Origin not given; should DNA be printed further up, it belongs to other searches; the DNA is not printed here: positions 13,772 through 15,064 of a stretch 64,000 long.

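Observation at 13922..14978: Receiver-less sigma54 activator (FleT-like) translationally fused into the fliE operon; no FleS/FleR-type two-component pair in the cluster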

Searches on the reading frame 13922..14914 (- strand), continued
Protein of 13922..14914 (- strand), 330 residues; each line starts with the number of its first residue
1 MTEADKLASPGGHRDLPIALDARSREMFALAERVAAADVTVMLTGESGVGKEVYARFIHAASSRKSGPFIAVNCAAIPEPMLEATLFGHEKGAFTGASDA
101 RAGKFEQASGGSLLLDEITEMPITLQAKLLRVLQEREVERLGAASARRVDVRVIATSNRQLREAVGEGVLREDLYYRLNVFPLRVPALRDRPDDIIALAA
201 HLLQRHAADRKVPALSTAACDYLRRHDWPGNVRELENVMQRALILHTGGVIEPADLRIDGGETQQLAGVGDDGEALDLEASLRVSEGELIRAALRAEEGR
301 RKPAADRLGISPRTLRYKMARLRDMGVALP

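Call 22: find_homologous_proteins(query=L083:3331-4446:+, max_evalue=1e-30)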
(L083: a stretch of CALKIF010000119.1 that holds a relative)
Query L083:3331-4446:+ (372 aa): 8000 proteins with E <= 1e-30 among 8000 candidates; the best 120 are listed.
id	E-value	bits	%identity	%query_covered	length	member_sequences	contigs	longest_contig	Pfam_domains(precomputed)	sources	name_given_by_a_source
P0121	4.0e-238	807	99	100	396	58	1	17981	PF00158.33,PF25601.2,PF00004.36,PF14532.13,PF07728.21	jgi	-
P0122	6.9e-226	767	95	100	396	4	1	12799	PF00158.33,PF25601.2,PF00004.36,PF14532.13,PF07728.21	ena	-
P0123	4.4e-222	754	92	100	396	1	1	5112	PF00158.33,PF25601.2,PF00004.36,PF14532.13,PF07728.21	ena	-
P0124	2.5e-212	722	87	100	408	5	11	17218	PF00158.33,PF25601.2,PF00004.36,PF14532.13,PF07728.21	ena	-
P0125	2.6e-209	712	86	100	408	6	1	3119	PF00158.33,PF25601.2,PF14532.13,PF07728.21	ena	-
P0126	1.0e-194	664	79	100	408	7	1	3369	PF00158.33,PF25601.2,PF00004.36,PF14532.13,PF07728.21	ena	-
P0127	3.4e-194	662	81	100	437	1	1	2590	PF00158.33,PF25601.2,PF00004.36,PF14532.13,PF07728.21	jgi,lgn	jgi:two-component system response regulator FlrC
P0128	7.2e-193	658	80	100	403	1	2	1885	PF00158.33,PF25601.2,PF00004.36,PF14532.13,PF07728.21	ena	-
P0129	1.3e-192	657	80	100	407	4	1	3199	PF00158.33,PF25601.2,PF00004.36,PF14532.13,PF07728.21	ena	-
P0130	2.1e-192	657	84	96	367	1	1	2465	PF00158.33,PF25601.2,PF00004.36,PF14532.13,PF07728.21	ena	-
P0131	4.7e-192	655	80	100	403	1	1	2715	PF00158.33,PF25601.2,PF00004.36,PF14532.13,PF07728.21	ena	-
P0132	9.4e-192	654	80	100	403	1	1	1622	PF00158.33,PF25601.2,PF00004.36,PF14532.13,PF07728.21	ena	-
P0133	2.0e-191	653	80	99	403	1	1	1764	PF00158.33,PF25601.2,PF00004.36,PF14532.13,PF07728.21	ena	-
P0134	3.5e-191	653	80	100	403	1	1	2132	PF00158.33,PF25601.2,PF00004.36,PF14532.13,PF07728.21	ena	-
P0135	6.2e-191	652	80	99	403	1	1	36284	PF00158.33,PF25601.2,PF00004.36,PF14532.13,PF07728.21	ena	-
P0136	8.9e-191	651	80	100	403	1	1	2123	PF00158.33,PF25601.2,PF00004.36,PF14532.13,PF07728.21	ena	-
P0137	2.2e-190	650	79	99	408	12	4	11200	PF00158.33,PF25601.2,PF00004.36,PF14532.13,PF07728.21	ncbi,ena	-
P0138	3.8e-190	649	83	95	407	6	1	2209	PF00158.33,PF25601.2,PF00004.36,PF14532.13,PF07728.21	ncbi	-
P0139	5.3e-190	649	80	100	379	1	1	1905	PF00158.33,PF25601.2,PF00004.36,PF14532.13,PF07728.21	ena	-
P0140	9.1e-190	648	79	100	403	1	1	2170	PF00158.33,PF25601.2,PF00004.36,PF14532.13,PF07728.21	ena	-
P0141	1.2e-189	648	80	100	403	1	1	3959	PF00158.33,PF25601.2,PF00004.36,PF14532.13,PF07728.21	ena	-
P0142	1.2e-189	648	79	100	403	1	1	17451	PF00158.33,PF25601.2,PF00004.36,PF14532.13,PF07728.21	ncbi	-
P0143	1.4e-189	647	79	100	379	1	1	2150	PF00158.33,PF25601.2,PF00004.36,PF14532.13,PF07728.21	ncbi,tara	tara:strand:- start:988 stop:2127 length:1140 start_codon:yes stop_codon:yes gene_type:complete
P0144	1.8e-189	647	79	100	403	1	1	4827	PF00158.33,PF25601.2,PF00004.36,PF14532.13,PF07728.21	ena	-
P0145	3.0e-189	646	79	100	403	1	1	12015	PF00158.33,PF25601.2,PF00004.36,PF14532.13,PF07728.21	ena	-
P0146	1.0e-188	644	77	100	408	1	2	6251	PF00158.33,PF25601.2,PF07726.18,PF00004.36,PF14532.13,PF07728.21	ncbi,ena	-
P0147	1.3e-188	644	79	100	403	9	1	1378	PF00158.33,PF25601.2,PF00004.36,PF14532.13,PF07728.21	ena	-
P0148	1.4e-188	644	79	100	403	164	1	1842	PF00158.33,PF25601.2,PF00004.36,PF14532.13,PF07728.21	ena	-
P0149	1.4e-188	644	79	100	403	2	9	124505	PF00158.33,PF25601.2,PF00004.36,PF14532.13,PF07728.21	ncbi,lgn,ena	-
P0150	1.4e-188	644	80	100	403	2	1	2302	PF00158.33,PF25601.2,PF00004.36,PF14532.13,PF07728.21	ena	-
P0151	2.2e-188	643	78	100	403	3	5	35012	PF00158.33,PF25601.2,PF00004.36,PF14532.13,PF07728.21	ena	-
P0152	3.9e-188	643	78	100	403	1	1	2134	PF00158.33,PF25601.2,PF00004.36,PF14532.13,PF07728.21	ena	-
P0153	6.0e-187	639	77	100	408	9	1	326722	PF00158.33,PF25601.2,PF07726.18,PF00004.36,PF14532.13,PF07728.21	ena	-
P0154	1.1e-186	638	78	99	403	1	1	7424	PF00158.33,PF25601.2,PF00004.36,PF14532.13,PF07728.21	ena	-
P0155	5.4e-175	599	74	98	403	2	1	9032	PF00158.33,PF25601.2,PF14532.13,PF07728.21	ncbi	-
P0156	8.7e-174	595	73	98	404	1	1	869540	PF00158.33,PF25601.2,PF00004.36,PF14532.13,PF07728.21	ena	-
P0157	1.3e-173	595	74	98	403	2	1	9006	PF00158.33,PF25601.2,PF00004.36,PF14532.13,PF07728.21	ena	-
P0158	1.7e-173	594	74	98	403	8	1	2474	PF00158.33,PF25601.2,PF14532.13,PF07728.21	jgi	-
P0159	1.7e-173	594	74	98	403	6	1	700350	PF00158.33,PF25601.2,PF00004.36,PF14532.13,PF07728.21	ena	-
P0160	1.8e-173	594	74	98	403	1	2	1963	PF00158.33,PF25601.2,PF00004.36,PF14532.13,PF07728.21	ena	-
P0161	2.4e-173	594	77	94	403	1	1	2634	PF00158.33,PF25601.2,PF14532.13,PF07728.21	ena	-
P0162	3.3e-173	593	73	98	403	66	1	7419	PF00158.33,PF25601.2,PF00004.36,PF14532.13,PF07728.21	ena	-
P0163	4.8e-173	593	73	98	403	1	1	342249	PF00158.33,PF25601.2,PF00004.36,PF14532.13,PF07728.21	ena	-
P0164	2.0e-172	591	74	98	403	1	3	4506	PF00158.33,PF25601.2,PF14532.13,PF07728.21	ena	-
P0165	2.6e-172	591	73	98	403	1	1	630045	PF00158.33,PF25601.2,PF00004.36,PF14532.13,PF07728.21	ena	-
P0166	7.0e-172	589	74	99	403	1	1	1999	PF00158.33,PF25601.2,PF00004.36,PF14532.13,PF07728.21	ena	-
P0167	8.4e-172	589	73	99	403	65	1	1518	PF00158.33,PF25601.2,PF00004.36,PF14532.13,PF07728.21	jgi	jgi:two-component system, response regulator FlrC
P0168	1.5e-171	588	73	100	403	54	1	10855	PF00158.33,PF25601.2,PF00004.36,PF14532.13,PF07728.21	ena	-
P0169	3.5e-170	584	76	94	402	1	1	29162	PF00158.33,PF25601.2,PF14532.13,PF07728.21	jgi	-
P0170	1.5e-169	581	72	99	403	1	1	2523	PF00158.33,PF25601.2,PF00004.36,PF14532.13,PF07728.21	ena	-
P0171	2.4e-169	581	73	98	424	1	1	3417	PF00158.33,PF25601.2,PF14532.13,PF07728.21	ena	-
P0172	4.7e-169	580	76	94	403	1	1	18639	PF00158.33,PF25601.2,PF14532.13,PF07728.21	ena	-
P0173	7.5e-169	579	73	98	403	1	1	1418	PF00158.33,PF25601.2,PF14532.13,PF07728.21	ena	-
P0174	1.0e-168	579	72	98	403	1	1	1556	PF00158.33,PF25601.2,PF00004.36,PF14532.13,PF07728.21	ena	-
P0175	1.3e-168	578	73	98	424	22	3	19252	PF00158.33,PF25601.2,PF14532.13,PF07728.21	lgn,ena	-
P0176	3.5e-168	577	72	98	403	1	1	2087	PF00158.33,PF25601.2,PF14532.13,PF07728.21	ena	-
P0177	4.6e-168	577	75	94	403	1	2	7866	PF00158.33,PF25601.2,PF14532.13,PF07728.21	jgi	jgi:two-component system response regulator FlrC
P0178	4.6e-168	577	75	94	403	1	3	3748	PF00158.33,PF25601.2,PF14532.13,PF07728.21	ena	-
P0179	6.8e-168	576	72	99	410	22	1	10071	PF00158.33,PF25601.2,PF14532.13,PF07728.21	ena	-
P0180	8.5e-168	576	72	100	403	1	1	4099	PF00158.33,PF25601.2,PF00004.36,PF14532.13,PF07728.21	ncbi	-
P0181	8.6e-168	576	75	94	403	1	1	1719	PF00158.33,PF25601.2,PF14532.13,PF07728.21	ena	-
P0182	1.1e-167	575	71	99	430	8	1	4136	PF00158.33,PF25601.2,PF14532.13,PF07728.21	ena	-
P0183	2.3e-167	574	75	94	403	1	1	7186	PF00158.33,PF25601.2,PF14532.13,PF07728.21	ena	-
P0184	2.5e-167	574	71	98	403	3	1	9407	PF00158.33,PF25601.2,PF00004.36,PF14532.13,PF07728.21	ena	-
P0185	2.6e-167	574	75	94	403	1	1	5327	PF00158.33,PF25601.2,PF14532.13,PF07728.21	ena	-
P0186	3.0e-167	574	74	95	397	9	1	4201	PF00158.33,PF25601.2,PF14532.13,PF07728.21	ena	-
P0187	4.5e-167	573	70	99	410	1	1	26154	PF00158.33,PF25601.2,PF14532.13,PF07728.21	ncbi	-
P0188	1.5e-166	572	72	98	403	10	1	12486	PF00158.33,PF25601.2,PF14532.13,PF07728.21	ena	-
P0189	1.9e-166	571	72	98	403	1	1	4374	PF00158.33,PF25601.2,PF07726.18,PF14532.13,PF07728.21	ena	-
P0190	2.1e-166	571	72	99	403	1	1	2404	PF00158.33,PF25601.2,PF14532.13,PF07728.21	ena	-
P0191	4.3e-166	570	70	99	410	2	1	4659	PF00158.33,PF25601.2,PF07726.18,PF14532.13,PF07728.21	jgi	jgi:two-component system, response regulator FlrC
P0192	5.7e-166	570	71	98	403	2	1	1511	PF00158.33,PF25601.2,PF00004.36,PF14532.13,PF07728.21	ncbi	-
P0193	8.4e-166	569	70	99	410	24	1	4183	PF00158.33,PF25601.2,PF14532.13,PF07728.21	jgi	jgi:two-component system response regulator FlrC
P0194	8.7e-166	569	72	98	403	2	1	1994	PF00158.33,PF25601.2,PF00004.36,PF14532.13,PF07728.21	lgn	-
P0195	8.9e-166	569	72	98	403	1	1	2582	PF00158.33,PF25601.2,PF14532.13,PF07728.21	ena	-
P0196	9.3e-166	569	71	98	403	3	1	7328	PF00158.33,PF25601.2,PF07726.18,PF14532.13,PF07728.21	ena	-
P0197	4.0e-165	567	70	98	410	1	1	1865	PF00158.33,PF25601.2,PF14532.13,PF07728.21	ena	-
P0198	4.6e-165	567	70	98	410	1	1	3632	PF00158.33,PF25601.2,PF14532.13,PF07728.21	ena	-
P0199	6.3e-165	566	70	98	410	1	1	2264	PF00158.33,PF25601.2,PF14532.13,PF07728.21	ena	-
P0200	9.2e-165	566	70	99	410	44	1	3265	PF00158.33,PF25601.2,PF14532.13,PF07728.21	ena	-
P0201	2.3e-164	564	87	80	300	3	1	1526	PF00158.33,PF25601.2,PF00004.36,PF14532.13,PF07728.21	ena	-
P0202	2.4e-164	564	70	99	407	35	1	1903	PF00158.33,PF25601.2,PF14532.13,PF07728.21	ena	-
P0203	3.1e-164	564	70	99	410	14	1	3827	PF00158.33,PF25601.2,PF14532.13,PF07728.21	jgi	jgi:two-component system response regulator FlrC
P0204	2.2e-163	561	86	80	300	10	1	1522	PF00158.33,PF07724.21,PF25601.2,PF00004.36,PF14532.13,PF07728.21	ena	-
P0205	3.8e-162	557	69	99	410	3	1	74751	PF00158.33,PF25601.2,PF14532.13,PF07728.21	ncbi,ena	-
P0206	5.7e-160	550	71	97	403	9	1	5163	PF00158.33,PF25601.2,PF14532.13,PF07728.21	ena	-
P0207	6.5e-160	550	70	95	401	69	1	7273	PF00158.33,PF25601.2,PF14532.13,PF07728.21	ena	-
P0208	3.9e-158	544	98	69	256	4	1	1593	PF00158.33,PF25601.2,PF00004.36,PF14532.13,PF07728.21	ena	-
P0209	4.0e-158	544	67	98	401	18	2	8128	PF00158.33,PF25601.2,PF14532.13,PF07728.21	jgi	-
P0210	6.6e-158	543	70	95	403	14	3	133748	PF00158.33,PF25601.2,PF14532.13,PF07728.21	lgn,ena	-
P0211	6.9e-156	537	78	83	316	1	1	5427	PF00158.33,PF25601.2,PF00004.36,PF14532.13,PF07728.21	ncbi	ncbi:MAG: sigma 54-interacting transcriptional regulator, partial [Candidatus Puniceispirillaceae ba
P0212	4.7e-155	534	89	74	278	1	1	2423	PF00158.33,PF25601.2,PF00004.36,PF14532.13,PF07728.21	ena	-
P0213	1.2e-154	532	77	86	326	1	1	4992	PF00158.33,PF25601.2,PF00004.36,PF14532.13,PF07728.21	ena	-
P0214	2.0e-152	525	76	87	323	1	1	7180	PF00158.33,PF25601.2,PF14532.13,PF07728.21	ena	-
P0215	3.5e-152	524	87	74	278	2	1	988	PF00158.33,PF07724.21,PF25601.2,PF07726.18,PF00004.36,PF14532.13,PF07728.21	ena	-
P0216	1.6e-151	522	68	99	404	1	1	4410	PF00158.33,PF25601.2,PF00004.36,PF14532.13,PF07728.21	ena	-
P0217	5.6e-151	520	76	87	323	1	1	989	PF00158.33,PF25601.2,PF14532.13,PF07728.21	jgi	jgi:two-component system response regulator FlrC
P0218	5.3e-150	517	63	99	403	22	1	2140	PF00158.33,PF25601.2,PF07726.18,PF00004.36,PF14532.13,PF07728.21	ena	-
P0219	2.4e-149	515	70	91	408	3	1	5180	PF00158.33,PF25601.2,PF07726.18,PF14532.13,PF07728.21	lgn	-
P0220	3.6e-149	514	78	83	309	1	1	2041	PF00158.33,PF25601.2,PF07726.18,PF00004.36,PF14532.13,PF07728.21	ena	-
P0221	4.0e-148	511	68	93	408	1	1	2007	PF00158.33,PF25601.2,PF07726.18,PF14532.13,PF07728.21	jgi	jgi:two-component system response regulator FlrC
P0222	4.7e-148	511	62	100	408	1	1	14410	PF00158.33,PF25601.2,PF07726.18,PF00004.36,PF14532.13,PF07728.21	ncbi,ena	-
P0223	1.6e-147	509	69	91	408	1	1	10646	PF00158.33,PF25601.2,PF07726.18,PF14532.13,PF07728.21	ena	-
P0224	2.0e-147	509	79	83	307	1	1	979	PF00158.33,PF25601.2,PF14532.13,PF07728.21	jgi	jgi:two-component system response regulator FlrC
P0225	2.2e-147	509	69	91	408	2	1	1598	PF00158.33,PF25601.2,PF07726.18,PF14532.13,PF07728.21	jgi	jgi:two-component system response regulator FlrC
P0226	4.7e-147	508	66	97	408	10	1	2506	PF00158.33,PF25601.2,PF14532.13,PF07728.21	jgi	-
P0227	7.4e-147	507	69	91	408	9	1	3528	PF00158.33,PF25601.2,PF07726.18,PF14532.13,PF07728.21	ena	-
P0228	1.0e-146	506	68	93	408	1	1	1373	PF00158.33,PF25601.2,PF07726.18,PF14532.13,PF07728.21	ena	-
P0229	1.5e-146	506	69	91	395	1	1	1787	PF00158.33,PF25601.2,PF14532.13,PF07728.21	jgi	-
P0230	2.3e-146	505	69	93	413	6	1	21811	PF00158.33,PF25601.2,PF07726.18,PF14532.13,PF07728.21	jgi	-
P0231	3.9e-146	504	66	97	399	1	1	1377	PF00158.33,PF25601.2,PF07726.18,PF14532.13,PF07728.21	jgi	jgi:two-component system response regulator FlrC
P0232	8.2e-146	503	69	91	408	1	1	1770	PF00158.33,PF25601.2,PF14532.13,PF07728.21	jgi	-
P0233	8.3e-146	503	69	91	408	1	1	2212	PF00158.33,PF25601.2,PF14532.13,PF07728.21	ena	-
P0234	1.0e-145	503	67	93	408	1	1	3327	PF00158.33,PF25601.2,PF07726.18,PF14532.13,PF07728.21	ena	-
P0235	2.0e-145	502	68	91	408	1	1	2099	PF00158.33,PF25601.2,PF07726.18,PF14532.13,PF07728.21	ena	-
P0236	2.2e-145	502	68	93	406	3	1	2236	PF00158.33,PF25601.2,PF07726.18,PF14532.13,PF07728.21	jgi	jgi:two-component system response regulator FlrC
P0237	3.1e-145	502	67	93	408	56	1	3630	PF00158.33,PF25601.2,PF14532.13,PF07728.21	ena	-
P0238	3.6e-145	501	68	91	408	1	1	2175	PF00158.33,PF25601.2,PF14532.13,PF07728.21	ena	-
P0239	4.0e-145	501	66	95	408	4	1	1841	PF00158.33,PF25601.2,PF14532.13,PF07728.21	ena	-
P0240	4.0e-145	501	68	91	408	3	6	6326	PF00158.33,PF25601.2,PF14532.13,PF07728.21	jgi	-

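Call 28: list_cluster_members(proteins=[P0003, P0004, P0008, P0011, P0013, P0016, P0020, P0063, P0064, P0066])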
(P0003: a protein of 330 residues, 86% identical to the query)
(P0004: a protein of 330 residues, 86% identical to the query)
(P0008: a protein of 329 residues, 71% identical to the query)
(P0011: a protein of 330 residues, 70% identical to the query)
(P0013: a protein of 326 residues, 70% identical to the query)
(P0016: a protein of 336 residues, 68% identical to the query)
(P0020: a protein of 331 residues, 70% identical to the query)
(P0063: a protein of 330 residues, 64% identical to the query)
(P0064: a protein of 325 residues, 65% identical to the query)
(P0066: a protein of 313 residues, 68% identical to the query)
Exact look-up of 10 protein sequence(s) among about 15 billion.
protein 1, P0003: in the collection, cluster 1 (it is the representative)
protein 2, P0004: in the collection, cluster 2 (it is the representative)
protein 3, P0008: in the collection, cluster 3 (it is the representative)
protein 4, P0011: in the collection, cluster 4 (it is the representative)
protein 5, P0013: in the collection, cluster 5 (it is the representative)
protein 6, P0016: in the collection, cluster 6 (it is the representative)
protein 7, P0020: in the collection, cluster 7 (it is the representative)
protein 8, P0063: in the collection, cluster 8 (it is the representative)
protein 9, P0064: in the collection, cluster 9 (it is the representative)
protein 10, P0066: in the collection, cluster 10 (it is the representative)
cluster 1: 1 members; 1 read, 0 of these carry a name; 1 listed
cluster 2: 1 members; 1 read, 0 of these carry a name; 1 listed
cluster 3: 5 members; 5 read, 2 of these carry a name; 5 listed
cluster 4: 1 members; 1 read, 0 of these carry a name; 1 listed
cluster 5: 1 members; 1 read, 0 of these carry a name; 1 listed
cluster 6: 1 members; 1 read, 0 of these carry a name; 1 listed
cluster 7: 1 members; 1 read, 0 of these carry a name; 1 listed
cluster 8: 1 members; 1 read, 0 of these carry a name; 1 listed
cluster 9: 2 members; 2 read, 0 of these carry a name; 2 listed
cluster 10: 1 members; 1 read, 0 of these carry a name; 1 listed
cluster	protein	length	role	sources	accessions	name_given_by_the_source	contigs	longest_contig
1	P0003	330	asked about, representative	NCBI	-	-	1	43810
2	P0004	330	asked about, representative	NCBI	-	-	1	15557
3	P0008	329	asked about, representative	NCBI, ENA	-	-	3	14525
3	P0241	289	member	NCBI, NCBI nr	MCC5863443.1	MAG: sigma-54-dependent Fis family transcriptional regulator, partial ... | sigma-54-dependent Fis family transcriptional regulator [Gammaproteobacteria bacterium]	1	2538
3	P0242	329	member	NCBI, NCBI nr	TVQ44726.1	MAG: sigma-54-dependent Fis family transcriptional regulator [Gammaproteobacteria ...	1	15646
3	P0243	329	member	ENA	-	-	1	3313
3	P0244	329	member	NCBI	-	-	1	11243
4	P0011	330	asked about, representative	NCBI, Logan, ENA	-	-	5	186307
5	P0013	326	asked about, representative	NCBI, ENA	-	-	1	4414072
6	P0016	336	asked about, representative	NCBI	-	-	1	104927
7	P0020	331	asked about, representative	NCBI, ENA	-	-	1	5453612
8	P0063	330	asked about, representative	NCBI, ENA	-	-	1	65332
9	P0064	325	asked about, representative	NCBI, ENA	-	-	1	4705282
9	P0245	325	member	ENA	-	-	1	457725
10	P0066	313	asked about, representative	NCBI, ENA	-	-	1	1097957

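Call 36: search_dna_similar(query=window:13922-14914:-, collection=plasmids, mode=protein, max_rows=40, max_evalue=1e-40)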
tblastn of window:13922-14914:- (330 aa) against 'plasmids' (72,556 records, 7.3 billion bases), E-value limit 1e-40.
Records with a match: 2058; places in all: 3789; records where one place covers at least 80% of the query: 1734.
Best place of each record, by identity: <60% 2058.
By first word of the organism name: Klebsiella 277; Salmonella 195; Rhizobium 163; Sinorhizobium 161; Ralstonia 138; Burkholderia 130; Pantoea 105; Enterobacter 94; Escherichia 47; Azospirillum 43; and 175 more.
By predicted mobility (MOB-suite, as given by PLSDB): non-mobilizable 855; conjugative 804; mobilizable 399.
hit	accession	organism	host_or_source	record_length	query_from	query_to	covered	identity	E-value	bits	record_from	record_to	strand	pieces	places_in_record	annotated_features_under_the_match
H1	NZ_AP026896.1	Aeromonas caviae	Microbe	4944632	21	330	94%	57.2%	3e-95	315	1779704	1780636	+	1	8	none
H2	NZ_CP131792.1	Pseudomonas aeruginosa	Homo sapiens,culture,blood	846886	10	327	96%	53.6%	2e-94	313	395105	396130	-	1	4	fleR: sigma-54-dependent response regulator transcription factor FleR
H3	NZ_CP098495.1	Qipengyuania citrea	whole organism,South China Sea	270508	17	329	95%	50.9%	4e-77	263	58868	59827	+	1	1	sigma 54-interacting transcriptional regulator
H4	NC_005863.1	Nitratidesulfovibrio vulgaris str. Hildenborough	-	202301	32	328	90%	51.7%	2e-75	259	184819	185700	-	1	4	sigma 54-interacting transcriptional regulator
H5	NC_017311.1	Nitratidesulfovibrio vulgaris RCH1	-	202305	32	328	90%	51.7%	2e-75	259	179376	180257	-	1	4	sigma 54-interacting transcriptional regulator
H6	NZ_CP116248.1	Nitratidesulfovibrio vulgaris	swine finishing facility waste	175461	32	328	90%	51.7%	2e-75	259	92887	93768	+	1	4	sigma 54-interacting transcriptional regulator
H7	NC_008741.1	Nitratidesulfovibrio vulgaris DP4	-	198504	32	328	90%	51.3%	8e-75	257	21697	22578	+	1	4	sigma-54-dependent Fis family transcriptional regulator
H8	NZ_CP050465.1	Vibrio campbellii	single cell,seawater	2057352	18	329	95%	48.7%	9e-85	286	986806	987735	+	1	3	none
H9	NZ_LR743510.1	Methylobacterium bullatum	-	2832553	21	329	94%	48.6%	1e-75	259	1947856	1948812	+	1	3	none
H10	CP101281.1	Burkholderia sp. FXe9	bacteria,soil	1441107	10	322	95%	47.3%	2e-68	238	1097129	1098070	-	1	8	sigma-54 dependent transcriptional regulator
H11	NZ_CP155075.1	Paraburkholderia sp. PREW-6R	single cell,Phlox subulata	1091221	25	323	91%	49.0%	2e-67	236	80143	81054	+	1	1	none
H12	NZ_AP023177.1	Paraburkholderia largidicola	Physopelta gutta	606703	33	322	88%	50.0%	1e-69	242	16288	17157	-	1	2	sigma-54 dependent transcriptional regulator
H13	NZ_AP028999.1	Paraburkholderia sp. 22B1P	-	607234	33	322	88%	50.0%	2e-69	241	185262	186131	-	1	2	sigma-54 dependent transcriptional regulator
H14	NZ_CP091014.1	Burkholderia cenocepacia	-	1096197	3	326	98%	44.5%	4e-65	229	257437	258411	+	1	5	none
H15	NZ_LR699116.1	Aquicella lusitana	Borehole HDN1, spa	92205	16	330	95%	45.4%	1e-86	291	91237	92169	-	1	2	sigma-54 dependent transcriptional regulator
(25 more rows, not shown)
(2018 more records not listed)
